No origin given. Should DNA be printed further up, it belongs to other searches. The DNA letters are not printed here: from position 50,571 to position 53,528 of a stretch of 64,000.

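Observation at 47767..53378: SPFH/zinc-ribbon + membrane + zinc-ribbon-TPR trio followed by a large FtsK/HerA-type ATPase: candidate membrane-associated stress/defence module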

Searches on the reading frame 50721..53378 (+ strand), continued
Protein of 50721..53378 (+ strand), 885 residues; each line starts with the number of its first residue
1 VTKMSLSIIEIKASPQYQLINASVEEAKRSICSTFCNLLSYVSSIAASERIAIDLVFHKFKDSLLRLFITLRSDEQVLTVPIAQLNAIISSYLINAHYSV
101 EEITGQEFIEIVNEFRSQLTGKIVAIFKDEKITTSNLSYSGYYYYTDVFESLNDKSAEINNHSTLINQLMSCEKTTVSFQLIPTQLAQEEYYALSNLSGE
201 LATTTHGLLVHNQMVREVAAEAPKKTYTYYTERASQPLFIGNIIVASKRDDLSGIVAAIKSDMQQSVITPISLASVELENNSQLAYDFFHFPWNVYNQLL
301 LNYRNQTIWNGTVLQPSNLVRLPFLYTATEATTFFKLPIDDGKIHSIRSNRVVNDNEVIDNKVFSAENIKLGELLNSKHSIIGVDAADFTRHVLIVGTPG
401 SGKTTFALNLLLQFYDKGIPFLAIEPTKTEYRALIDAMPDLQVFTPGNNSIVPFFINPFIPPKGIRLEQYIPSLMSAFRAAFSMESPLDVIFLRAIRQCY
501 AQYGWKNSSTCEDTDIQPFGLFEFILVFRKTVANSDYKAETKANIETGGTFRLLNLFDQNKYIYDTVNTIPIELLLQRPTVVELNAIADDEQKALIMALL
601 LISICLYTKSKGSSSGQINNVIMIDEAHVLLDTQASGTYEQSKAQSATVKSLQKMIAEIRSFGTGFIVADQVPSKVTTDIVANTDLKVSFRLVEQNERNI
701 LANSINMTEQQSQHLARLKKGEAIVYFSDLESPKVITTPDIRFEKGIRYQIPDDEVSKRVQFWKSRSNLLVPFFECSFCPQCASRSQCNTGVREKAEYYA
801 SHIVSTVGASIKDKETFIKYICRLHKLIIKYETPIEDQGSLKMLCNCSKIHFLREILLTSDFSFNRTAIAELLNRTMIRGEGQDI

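Call 54: search_protein_families(library=pfam, proteins=[L001:9250-9948:+, L004:8381-9178:+, L001:12639-13091:+, L001:13215-13559:+, L083:11012-11434:+, L083:14530-17937:+], max_evalue=5)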
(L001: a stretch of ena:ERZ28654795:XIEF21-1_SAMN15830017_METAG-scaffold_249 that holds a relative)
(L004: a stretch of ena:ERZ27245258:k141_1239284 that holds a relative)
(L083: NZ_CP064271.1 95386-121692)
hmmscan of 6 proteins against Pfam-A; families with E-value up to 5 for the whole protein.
L001:9250-9948:+ (232 aa): 1 family
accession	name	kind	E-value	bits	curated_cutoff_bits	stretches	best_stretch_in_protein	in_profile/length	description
PF08305.17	NPCBM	-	0.0028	18.1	23.9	1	134-213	52-123/137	NPCBM/NEW2 domain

L004:8381-9178:+ (265 aa): 3 families
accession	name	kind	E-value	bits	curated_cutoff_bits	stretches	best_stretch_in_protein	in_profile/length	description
PF08305.17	NPCBM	-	0.0019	18.6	23.9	1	190-239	71-117/137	NPCBM/NEW2 domain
PF01336.31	tRNA_anti-codon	-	0.022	15.1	27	1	142-209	21-72/75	OB-fold nucleic acid binding domain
PF17279.8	DUF5344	-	0.051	14.5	27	1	19-76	2-56/87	Family of unknown function (DUF5344)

L001:12639-13091:+ (150 aa): 3 families
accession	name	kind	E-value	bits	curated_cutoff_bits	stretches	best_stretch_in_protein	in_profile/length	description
PF15035.11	Rootletin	-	0.11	13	36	1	15-79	39-94/188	Ciliary rootlet component, centrosome cohesion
PF11269.13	DUF3069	-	0.12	13.1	25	1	63-121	52-108/119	Protein of unknown function (DUF3069)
PF07236.16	Phytoreo_S7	-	0.13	11.1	23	1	31-122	163-252/521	Phytoreovirus S7 protein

L001:13215-13559:+ (114 aa): 0 families

L083:11012-11434:+ (140 aa): 0 families

L083:14530-17937:+ (1135 aa): 0 families

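Call 63: find_encoding_contigs(protein=P0006, flank=10000, max_places=2)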
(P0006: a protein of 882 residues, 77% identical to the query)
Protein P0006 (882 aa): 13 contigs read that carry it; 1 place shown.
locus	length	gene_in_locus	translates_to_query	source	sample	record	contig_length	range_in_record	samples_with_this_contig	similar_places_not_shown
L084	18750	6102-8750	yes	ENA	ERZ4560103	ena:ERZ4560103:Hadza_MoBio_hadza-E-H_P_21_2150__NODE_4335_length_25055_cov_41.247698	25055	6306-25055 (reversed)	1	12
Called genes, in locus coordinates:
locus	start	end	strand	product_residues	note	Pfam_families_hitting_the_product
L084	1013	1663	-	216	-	-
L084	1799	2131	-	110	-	PF13560:HTH_31, PF12844:HTH_19, PF01381:HTH_3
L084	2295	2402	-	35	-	-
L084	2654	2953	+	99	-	PF13560:HTH_31, PF12844:HTH_19, PF01381:HTH_3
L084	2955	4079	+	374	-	PF13421:Band_7_1, PF12773:DZR, PF13240:Zn_Ribbon_1 (weak), PF13248:Zn_ribbon_3 (faint), PF24460:DUF7575 (faint), PF13240:Zn_Ribbon_1 (weak)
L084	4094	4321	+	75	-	-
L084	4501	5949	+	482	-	PF13428:TPR_14 (faint)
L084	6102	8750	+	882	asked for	PF20720:nSTAND3 (faint), PF01935:DUF87 (weak)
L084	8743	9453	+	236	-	-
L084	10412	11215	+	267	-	PF02163:Peptidase_M50 (weak)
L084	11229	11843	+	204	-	PF00574:CLP_protease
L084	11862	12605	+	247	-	-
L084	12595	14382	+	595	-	PF02534:T4SS-DNA_transf, PF10412:TrwB_AAD_bind, PF12696:TraG-D_C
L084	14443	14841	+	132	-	-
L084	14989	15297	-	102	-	-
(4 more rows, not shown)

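Call 64: find_encoding_contigs(protein=P0009, flank=10000, max_places=2)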
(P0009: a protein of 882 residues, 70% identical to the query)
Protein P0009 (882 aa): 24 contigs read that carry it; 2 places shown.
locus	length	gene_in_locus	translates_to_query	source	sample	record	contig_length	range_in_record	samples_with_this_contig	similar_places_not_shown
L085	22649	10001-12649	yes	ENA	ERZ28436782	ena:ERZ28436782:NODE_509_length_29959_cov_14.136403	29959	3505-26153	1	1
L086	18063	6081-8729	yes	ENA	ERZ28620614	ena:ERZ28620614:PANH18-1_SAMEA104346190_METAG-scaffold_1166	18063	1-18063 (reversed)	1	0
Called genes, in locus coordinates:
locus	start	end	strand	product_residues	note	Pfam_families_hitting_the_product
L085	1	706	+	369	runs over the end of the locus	PF14657:Arm-DNA-bind_4, PF14659:Phage_int_SAM_3, PF00589:Phage_integrase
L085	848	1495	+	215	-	PF01807:Zn_ribbon_DnaG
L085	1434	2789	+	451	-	PF05272:VapE-like_dom, PF19263:DUF5906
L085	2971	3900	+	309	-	PF17989:ALP_N, PF21522:MreB-like_C (weak)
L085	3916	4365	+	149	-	-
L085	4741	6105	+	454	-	PF01076:Mob_Pre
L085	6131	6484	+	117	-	PF14198:TnpV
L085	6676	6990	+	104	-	PF13560:HTH_31, PF12844:HTH_19 (weak), PF01381:HTH_3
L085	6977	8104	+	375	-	PF13421:Band_7_1, PF12773:DZR, PF13240:Zn_Ribbon_1 (weak), PF13248:Zn_ribbon_3 (faint), PF24460:DUF7575 (faint), PF24463:DUF7577 (faint), PF13240:Zn_Ribbon_1 (weak)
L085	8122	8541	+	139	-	-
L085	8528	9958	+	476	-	PF07719:TPR_2 (faint), PF13428:TPR_14 (faint), PF13432:TPR_16 (faint), PF14559:TPR_19 (faint), PF08305:NPCBM (faint)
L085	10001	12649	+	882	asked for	PF20720:nSTAND3 (faint), PF01935:DUF87 (weak)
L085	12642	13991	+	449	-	-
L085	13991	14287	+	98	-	-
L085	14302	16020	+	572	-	PF04326:SLFN_AlbA_2, PF13749:HATPase_c_4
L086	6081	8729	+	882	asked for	PF20720:nSTAND3 (faint), PF01935:DUF87 (weak)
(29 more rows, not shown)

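Call 65: find_related_loci(query=A1, collection=viral_contigs, flank=10000)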
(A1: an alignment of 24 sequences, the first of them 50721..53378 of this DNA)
Query A1 (885 aa) in viral_contigs; peptide patterns used: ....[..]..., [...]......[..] (x = any residue, [..] = any of these).
19 stretches matched a pattern; 3 encode a relative of the query (tblastn E <= 1e-3); 3 distinct loci.
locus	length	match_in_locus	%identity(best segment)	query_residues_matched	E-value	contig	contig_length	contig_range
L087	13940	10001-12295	34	89-868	7e-119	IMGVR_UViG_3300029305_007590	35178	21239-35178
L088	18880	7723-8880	26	358-733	6e-37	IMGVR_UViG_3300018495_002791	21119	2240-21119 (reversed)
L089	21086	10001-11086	26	389-725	2e-30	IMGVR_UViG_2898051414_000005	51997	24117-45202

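Call 81: search_protein_families(library=padloc, proteins=[L028:5970-7214:+, L028:7222-7929:+, L028:7949-9943:+, L028:12716-15040:+, L028:15371-17119:+, L028:17139-18740:+, L028:18974-19471:+, L028:19480-21009:+, L017:6125-8062:+, L005:12687-13580:+], max_evalue=0.01)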
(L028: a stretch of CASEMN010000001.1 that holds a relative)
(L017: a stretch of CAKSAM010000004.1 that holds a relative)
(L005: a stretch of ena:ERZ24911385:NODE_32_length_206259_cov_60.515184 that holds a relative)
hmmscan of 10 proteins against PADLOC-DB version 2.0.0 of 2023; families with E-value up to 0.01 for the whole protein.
L028:5970-7214:+ (414 aa): 0 families

L028:7222-7929:+ (235 aa): 0 families

L028:7949-9943:+ (664 aa): 0 families

L028:12716-15040:+ (774 aa): 0 families

L028:15371-17119:+ (582 aa): 0 families

L028:17139-18740:+ (533 aa): 0 families

L028:18974-19471:+ (165 aa): 0 families

L028:19480-21009:+ (509 aa): 5 families
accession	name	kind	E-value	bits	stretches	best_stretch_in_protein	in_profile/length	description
PDLC02196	IetA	-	4.2e-32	110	2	256-482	109-336/374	-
PDLC02195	IetA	-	9e-24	82.5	1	256-485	124-346/395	-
PDLC04232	IetA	-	1.3e-16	59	1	262-471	109-315/330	-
PDLC04231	IetA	-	2.4e-08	32.1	1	270-412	118-255/262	-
PDLC00914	TRIP13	-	8.4e-05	20.2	0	362-475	182-295/302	TRIP13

L017:6125-8062:+ (645 aa): 1 family
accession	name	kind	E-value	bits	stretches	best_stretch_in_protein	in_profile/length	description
PDLC03841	LeoBC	-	1.6e-05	22.3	1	404-626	365-554/601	-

L005:12687-13580:+ (297 aa): 0 families

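Call 82: search_protein_families(library=ncbifam, proteins=[L028:7222-7929:+, L028:7949-9943:+, L028:15371-17119:+, L028:17139-18740:+, L028:18974-19471:+, L028:19480-21009:+, L028:15041-15337:+, L033:14792-15265:+, L031:14706-14933:+, L017:6125-8062:+], max_evalue=0.01)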
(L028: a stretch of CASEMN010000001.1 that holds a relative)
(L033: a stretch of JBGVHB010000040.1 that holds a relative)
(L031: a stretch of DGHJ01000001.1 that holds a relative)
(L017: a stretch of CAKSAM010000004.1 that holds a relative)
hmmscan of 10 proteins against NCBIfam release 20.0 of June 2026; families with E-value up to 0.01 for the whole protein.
L028:7222-7929:+ (235 aa): 1 family
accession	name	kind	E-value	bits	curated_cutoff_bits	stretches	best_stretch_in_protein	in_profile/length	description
TIGR03025.1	EPS_sugtrans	subfamily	0.0073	15.6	295.55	1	23-137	6-120/445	exopolysaccharide biosynthesis polyprenyl glycosylphosphotransferase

L028:7949-9943:+ (664 aa): 1 family
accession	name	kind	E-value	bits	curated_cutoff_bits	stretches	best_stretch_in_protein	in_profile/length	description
TIGR03015.1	pepcterm_ATPase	hypoth_equivalog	0.0044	16.5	324.5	0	341-419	70-147/269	XrtA/PEP-CTERM system-associated ATPase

L028:15371-17119:+ (582 aa): 0 families

L028:17139-18740:+ (533 aa): 0 families

L028:18974-19471:+ (165 aa): 0 families

L028:19480-21009:+ (509 aa): 15 families
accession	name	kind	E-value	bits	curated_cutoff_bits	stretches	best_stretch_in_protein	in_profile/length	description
NF041006.2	cell_div_CdvC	equivalog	8.5e-26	90.7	650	1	239-454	107-320/370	cell division protein CdvC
NF042959.1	IteA_antiphage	equivalog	1.6e-24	86.8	510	1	256-473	112-325/367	anti-phage ATPase IteA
TIGR01243.1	CDC48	subfamily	3.6e-24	85.1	802.65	1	236-472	454-692/733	CDC48 family AAA ATPase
NF003069.1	PRK03992.1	subfamily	9.4e-24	84.3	500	1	259-473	155-373/379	proteasome-activating nucleotidase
TIGR01242.2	TIGR01242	subfamily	1.1e-23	83.9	500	1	265-474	144-357/362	proteasome-activating nucleotidase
TIGR01241.2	FtsH_fam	equivalog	1.6e-22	80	600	1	268-474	194-404/598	ATP-dependent zinc metalloprotease FtsH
NF047747.1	PrtsmActNtasePan2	equivalog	2.7e-17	63.1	700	1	260-472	176-392/397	proteasome-activating nucleotidase Pan2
NF047748.1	PrtsmActNtasePan1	equivalog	9e-17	61.2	750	1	255-480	168-397/405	proteasome-activating nucleotidase Pan1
NF008004.0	PRK10733.1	equivalog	1.1e-14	53.4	1008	1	260-464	176-384/644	ATP-dependent zinc metalloprotease FtsH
TIGR03689.1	pup_AAA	equivalog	2.3e-11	43.1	504.75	1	255-419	202-384/512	proteasome ATPase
TIGR01128.2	holA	equivalog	7.2e-05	22.3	80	1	332-469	63-191/316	DNA polymerase III subunit delta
NF003229.0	PRK04195.1-5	equivalog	0.0044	15.8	280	0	265-338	40-113/413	replication factor C large subunit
NF003745.1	PRK05342.1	equivalog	0.0061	15.5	359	0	271-345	111-191/418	ATP-dependent Clp protease ATP-binding subunit ClpX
NF010335.0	PRK13764.1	equivalog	0.0064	15.1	340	0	257-291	251-285/613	ATPase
TIGR00635.1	ruvB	equivalog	0.0084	15.2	299.05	0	268-297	29-58/305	Holliday junction branch migration DNA helicase RuvB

L028:15041-15337:+ (98 aa): 0 families

L033:14792-15265:+ (157 aa): 0 families

L031:14706-14933:+ (75 aa): 0 families

L017:6125-8062:+ (645 aa): 3 families
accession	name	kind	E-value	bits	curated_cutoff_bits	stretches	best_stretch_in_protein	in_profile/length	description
NF058526.1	Thoeris_type3_ThcB4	equivalog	1.2e-05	24.4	220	1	158-242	130-204/375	Thoeris type III anti-phage system protein ThcB4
TIGR02795.1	tol_pal_ybgF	equivalog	0.0043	17.6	90.1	0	320-351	78-109/119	tol-pal system protein YbgF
NF042912.1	Amuc_1098_fam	equivalog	0.0076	14.3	750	0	314-345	151-182/805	Amuc_1098 family type IV pilus outer membrane protein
